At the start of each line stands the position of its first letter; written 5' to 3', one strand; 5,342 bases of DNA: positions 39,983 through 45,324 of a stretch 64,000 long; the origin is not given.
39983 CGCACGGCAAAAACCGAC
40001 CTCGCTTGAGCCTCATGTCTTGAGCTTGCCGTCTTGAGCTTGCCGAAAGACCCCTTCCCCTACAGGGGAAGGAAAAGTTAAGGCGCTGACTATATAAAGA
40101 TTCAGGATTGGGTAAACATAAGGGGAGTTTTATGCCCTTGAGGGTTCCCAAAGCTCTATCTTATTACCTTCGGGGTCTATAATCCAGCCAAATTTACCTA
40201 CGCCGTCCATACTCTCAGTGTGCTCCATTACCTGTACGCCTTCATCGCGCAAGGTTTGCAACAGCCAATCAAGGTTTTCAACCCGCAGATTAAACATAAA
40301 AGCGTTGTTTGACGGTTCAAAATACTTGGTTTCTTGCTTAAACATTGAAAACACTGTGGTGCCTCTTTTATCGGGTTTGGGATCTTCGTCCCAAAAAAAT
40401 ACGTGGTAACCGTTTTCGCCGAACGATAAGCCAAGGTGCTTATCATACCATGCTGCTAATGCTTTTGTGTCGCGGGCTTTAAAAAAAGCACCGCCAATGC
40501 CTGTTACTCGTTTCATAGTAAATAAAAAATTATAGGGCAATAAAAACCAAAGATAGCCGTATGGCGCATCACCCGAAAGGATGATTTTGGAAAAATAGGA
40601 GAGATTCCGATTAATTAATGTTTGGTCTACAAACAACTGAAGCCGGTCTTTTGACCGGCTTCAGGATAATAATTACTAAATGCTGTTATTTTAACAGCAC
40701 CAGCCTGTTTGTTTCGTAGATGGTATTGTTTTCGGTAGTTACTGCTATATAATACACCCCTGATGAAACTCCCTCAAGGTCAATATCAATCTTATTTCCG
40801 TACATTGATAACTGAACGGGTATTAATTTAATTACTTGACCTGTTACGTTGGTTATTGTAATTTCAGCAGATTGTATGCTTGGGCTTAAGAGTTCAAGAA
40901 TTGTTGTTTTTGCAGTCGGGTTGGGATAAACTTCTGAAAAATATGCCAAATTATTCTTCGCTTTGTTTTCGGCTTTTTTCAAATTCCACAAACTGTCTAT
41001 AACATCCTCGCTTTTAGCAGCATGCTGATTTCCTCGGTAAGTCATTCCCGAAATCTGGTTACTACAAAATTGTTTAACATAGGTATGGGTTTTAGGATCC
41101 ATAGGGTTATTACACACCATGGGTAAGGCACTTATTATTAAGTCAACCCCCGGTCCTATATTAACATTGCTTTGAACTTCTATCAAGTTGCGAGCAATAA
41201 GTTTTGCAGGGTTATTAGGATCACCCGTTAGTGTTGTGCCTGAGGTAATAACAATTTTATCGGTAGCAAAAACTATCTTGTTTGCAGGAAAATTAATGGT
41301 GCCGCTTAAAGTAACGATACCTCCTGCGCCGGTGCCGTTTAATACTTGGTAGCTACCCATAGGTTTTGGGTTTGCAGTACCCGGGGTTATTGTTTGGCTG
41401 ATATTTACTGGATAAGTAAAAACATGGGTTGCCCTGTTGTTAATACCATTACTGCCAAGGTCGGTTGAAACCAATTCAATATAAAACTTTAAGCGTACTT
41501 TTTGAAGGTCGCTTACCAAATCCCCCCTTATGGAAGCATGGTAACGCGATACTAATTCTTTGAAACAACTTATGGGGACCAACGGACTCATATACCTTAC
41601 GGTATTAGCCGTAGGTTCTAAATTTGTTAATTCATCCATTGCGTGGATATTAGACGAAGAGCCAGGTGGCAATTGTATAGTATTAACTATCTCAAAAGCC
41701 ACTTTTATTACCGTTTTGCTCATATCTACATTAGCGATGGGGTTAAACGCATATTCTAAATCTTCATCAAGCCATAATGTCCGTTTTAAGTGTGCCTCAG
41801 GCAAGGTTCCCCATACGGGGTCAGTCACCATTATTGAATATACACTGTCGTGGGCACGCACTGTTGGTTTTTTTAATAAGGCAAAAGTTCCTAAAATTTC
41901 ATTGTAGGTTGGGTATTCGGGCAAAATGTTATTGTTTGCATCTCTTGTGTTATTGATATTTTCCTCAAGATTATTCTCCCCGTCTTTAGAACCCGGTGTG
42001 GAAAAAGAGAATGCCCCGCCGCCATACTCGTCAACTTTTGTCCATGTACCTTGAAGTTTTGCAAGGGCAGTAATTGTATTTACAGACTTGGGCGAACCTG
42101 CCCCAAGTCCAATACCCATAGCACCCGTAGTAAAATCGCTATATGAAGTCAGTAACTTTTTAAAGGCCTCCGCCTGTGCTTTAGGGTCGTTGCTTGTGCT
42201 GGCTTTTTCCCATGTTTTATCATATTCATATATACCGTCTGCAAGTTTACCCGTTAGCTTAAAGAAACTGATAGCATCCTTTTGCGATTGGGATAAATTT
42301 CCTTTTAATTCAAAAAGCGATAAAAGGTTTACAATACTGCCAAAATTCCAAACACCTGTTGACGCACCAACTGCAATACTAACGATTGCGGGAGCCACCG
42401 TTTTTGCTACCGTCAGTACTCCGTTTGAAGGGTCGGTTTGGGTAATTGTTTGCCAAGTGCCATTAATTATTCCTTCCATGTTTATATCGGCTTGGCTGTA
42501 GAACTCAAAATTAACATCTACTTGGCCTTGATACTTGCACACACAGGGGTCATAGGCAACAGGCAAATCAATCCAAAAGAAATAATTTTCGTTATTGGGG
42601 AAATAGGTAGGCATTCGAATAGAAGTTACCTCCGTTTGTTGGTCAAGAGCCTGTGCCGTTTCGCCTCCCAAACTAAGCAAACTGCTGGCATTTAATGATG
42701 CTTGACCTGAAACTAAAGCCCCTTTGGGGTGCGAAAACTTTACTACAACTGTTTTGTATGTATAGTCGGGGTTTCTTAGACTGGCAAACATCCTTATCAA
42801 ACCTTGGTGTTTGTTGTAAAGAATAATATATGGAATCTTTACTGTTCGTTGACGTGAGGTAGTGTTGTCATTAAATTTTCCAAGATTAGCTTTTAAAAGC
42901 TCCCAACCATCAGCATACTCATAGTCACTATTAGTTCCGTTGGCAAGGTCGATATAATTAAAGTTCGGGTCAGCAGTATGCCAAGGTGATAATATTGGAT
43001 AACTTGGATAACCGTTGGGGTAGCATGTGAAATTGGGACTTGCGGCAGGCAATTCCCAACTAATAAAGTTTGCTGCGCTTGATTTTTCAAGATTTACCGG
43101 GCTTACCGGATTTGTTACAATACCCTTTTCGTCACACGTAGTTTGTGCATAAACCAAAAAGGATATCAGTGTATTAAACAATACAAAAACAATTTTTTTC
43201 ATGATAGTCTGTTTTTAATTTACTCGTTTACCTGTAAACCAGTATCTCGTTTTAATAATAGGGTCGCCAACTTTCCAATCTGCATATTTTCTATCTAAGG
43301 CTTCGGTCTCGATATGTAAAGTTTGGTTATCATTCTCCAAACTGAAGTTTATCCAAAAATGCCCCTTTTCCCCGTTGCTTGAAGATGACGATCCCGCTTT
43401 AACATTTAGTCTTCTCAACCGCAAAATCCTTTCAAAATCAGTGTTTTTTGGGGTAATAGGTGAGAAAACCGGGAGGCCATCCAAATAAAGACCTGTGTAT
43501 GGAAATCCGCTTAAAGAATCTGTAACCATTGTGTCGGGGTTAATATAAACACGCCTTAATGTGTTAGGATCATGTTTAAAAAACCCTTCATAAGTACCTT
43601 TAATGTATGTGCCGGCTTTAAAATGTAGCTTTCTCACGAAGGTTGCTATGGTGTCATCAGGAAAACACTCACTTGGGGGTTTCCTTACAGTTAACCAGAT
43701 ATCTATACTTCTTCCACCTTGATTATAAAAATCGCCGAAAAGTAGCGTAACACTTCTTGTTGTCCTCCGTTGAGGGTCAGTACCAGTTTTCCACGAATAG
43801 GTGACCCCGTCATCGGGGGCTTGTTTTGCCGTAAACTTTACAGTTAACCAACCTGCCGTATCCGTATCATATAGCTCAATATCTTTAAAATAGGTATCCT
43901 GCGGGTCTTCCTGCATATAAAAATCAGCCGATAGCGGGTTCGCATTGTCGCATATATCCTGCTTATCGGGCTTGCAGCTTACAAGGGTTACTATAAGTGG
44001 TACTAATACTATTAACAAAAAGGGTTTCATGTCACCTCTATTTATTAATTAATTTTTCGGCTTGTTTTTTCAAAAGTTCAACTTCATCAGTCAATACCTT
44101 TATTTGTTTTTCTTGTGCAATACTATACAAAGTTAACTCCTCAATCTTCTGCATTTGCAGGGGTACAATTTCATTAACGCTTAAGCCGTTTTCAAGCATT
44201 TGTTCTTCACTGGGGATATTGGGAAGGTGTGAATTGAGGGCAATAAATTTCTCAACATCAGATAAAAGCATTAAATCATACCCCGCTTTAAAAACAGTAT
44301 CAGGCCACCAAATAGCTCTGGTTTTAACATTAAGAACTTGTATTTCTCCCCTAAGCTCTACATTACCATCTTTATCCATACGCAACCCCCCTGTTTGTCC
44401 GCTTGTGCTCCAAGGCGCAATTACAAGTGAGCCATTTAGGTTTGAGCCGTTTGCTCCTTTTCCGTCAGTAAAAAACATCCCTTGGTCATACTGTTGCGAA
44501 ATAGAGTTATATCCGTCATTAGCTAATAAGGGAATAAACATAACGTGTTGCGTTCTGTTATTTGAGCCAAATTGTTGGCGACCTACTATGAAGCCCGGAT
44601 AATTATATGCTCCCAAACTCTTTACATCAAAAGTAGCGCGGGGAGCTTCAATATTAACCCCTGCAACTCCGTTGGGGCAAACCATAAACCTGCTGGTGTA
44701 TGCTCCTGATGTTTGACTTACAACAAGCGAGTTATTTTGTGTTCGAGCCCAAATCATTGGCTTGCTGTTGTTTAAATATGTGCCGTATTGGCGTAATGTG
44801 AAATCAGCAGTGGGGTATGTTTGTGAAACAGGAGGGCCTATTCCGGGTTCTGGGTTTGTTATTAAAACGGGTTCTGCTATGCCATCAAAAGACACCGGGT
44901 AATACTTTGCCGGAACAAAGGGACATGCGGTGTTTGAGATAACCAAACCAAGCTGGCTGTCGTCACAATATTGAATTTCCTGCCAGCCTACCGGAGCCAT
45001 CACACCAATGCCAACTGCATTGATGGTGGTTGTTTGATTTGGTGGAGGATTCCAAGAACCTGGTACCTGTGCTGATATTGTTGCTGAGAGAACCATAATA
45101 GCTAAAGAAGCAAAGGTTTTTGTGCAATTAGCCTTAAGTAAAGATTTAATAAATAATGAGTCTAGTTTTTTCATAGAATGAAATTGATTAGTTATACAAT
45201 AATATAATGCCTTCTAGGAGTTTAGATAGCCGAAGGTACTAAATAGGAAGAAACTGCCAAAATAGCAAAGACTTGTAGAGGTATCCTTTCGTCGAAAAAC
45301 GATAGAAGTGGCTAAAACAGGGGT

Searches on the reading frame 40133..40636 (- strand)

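Call 62: search_protein_families(library=pfam, proteins=[window:40133-40636:-], max_evalue=0.001)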
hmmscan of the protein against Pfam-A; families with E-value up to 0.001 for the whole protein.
window:40133-40636:- (168 aa): 2 families
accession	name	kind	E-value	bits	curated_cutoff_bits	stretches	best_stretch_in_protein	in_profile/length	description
PF18029.7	Glyoxalase_6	-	3.3e-06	28.2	23.6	1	51-162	3-105/106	Glyoxalase-like domain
PF00903.31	Glyoxalase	-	0.00045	21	20.6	0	55-162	10-121/121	Glyoxalase/Bleomycin resistance protein/Dioxygenase superfamily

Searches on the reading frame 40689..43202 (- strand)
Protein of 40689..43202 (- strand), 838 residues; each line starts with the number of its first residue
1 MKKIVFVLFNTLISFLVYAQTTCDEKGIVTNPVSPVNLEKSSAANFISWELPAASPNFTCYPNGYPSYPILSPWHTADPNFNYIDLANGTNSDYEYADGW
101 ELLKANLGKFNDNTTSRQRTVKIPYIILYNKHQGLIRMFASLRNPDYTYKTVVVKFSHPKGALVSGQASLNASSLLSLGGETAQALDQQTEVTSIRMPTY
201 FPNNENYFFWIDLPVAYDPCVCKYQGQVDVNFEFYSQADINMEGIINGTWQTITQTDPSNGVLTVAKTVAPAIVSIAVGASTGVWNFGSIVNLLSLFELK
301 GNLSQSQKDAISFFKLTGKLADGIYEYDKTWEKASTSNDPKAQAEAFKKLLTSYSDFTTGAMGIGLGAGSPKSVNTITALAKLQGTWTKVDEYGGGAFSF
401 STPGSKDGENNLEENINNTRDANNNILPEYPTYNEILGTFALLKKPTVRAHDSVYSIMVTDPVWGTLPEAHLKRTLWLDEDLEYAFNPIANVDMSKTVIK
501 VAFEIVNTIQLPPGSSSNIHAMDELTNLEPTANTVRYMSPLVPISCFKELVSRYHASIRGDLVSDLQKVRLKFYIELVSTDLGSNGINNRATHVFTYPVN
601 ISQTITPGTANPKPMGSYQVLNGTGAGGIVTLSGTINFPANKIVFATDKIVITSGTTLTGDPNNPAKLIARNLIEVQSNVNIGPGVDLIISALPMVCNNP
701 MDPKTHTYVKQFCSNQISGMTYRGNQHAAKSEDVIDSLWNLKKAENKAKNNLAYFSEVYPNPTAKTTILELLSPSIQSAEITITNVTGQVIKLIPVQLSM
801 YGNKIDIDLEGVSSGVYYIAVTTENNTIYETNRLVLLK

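Call 7: search_protein_families(library=pfam, proteins=[window:40689-43202:-], max_evalue=1)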
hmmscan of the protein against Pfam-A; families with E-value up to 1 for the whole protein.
window:40689-43202:- (838 aa): 2 families
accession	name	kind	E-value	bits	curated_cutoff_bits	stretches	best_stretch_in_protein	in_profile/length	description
PF18962.6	Por_Secre_tail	-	1.3e-10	41.9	27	1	758-829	1-70/75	Secretion system C-terminal sorting domain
PF11589.14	DUF3244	-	0.0018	18.7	25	1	776-827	39-89/96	Domain of unknown function (DUF3244)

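Call 8: search_protein_families(library=ncbifam, proteins=[window:40689-43202:-], max_evalue=1)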
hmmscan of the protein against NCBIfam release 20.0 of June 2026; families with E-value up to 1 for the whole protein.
window:40689-43202:- (838 aa): 2 families
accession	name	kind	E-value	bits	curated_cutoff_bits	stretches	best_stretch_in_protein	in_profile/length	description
TIGR04183.1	Por_Secre_tail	domain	2.5e-10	40.2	23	1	758-829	1-66/72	T9SS type A sorting domain-containing protein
NF038113.1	T9SSA_dep_M36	equivalog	4.2e-05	21.9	885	1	748-827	788-861/869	T9SS-dependent M36 family metallopeptidase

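Call 30: search_protein_families(library=phrogs, proteins=[window:40689-43202:-], max_evalue=0.1)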
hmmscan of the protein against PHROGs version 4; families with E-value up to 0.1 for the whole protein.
window:40689-43202:- (838 aa): 0 families

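Call 31: search_protein_families(library=padloc, proteins=[window:40689-43202:-], max_evalue=0.1)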
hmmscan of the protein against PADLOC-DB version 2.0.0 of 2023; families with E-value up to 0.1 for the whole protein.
window:40689-43202:- (838 aa): 0 families

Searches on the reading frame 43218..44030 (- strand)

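Call 7: search_protein_families(library=pfam, proteins=[window:43218-44030:-], max_evalue=1)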
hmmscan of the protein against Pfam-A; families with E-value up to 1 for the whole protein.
window:43218-44030:- (271 aa): 0 families

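Call 8: search_protein_families(library=ncbifam, proteins=[window:43218-44030:-], max_evalue=1)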
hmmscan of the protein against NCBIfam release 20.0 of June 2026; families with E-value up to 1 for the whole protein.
window:43218-44030:- (271 aa): 1 family
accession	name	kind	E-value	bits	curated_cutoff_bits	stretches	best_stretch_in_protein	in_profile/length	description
NF053540.1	LolB2_flexi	equivalog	0.036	13.8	60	1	4-69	2-70/203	flexirubin biosynthesis protein LolB2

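Call 30: search_protein_families(library=phrogs, proteins=[window:43218-44030:-], max_evalue=0.1)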
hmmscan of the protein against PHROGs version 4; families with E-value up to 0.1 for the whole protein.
window:43218-44030:- (271 aa): 0 families

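Call 31: search_protein_families(library=padloc, proteins=[window:43218-44030:-], max_evalue=0.1)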
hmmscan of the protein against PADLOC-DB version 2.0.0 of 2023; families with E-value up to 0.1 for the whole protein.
window:43218-44030:- (271 aa): 0 families

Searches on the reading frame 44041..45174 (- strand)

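Call 7: search_protein_families(library=pfam, proteins=[window:44041-45174:-], max_evalue=1)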
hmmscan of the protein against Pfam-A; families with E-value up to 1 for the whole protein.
window:44041-45174:- (378 aa): 2 families
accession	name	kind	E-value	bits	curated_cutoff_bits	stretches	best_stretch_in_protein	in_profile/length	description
PF13958.12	ToxN_toxin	-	0.24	12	25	1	319-378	67-126/159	Toxin ToxN, type III toxin-antitoxin system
PF04102.17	SlyX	-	0.57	11.3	30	1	340-375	15-50/67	SlyX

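Call 8: search_protein_families(library=ncbifam, proteins=[window:44041-45174:-], max_evalue=1)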
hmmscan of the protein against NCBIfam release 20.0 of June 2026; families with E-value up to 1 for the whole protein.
window:44041-45174:- (378 aa): 0 families

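Call 30: search_protein_families(library=phrogs, proteins=[window:44041-45174:-], max_evalue=0.1)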
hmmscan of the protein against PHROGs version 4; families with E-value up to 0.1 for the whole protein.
window:44041-45174:- (378 aa): 0 families

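Call 31: search_protein_families(library=padloc, proteins=[window:44041-45174:-], max_evalue=0.1)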
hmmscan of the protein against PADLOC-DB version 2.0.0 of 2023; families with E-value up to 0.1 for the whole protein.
window:44041-45174:- (378 aa): 0 families
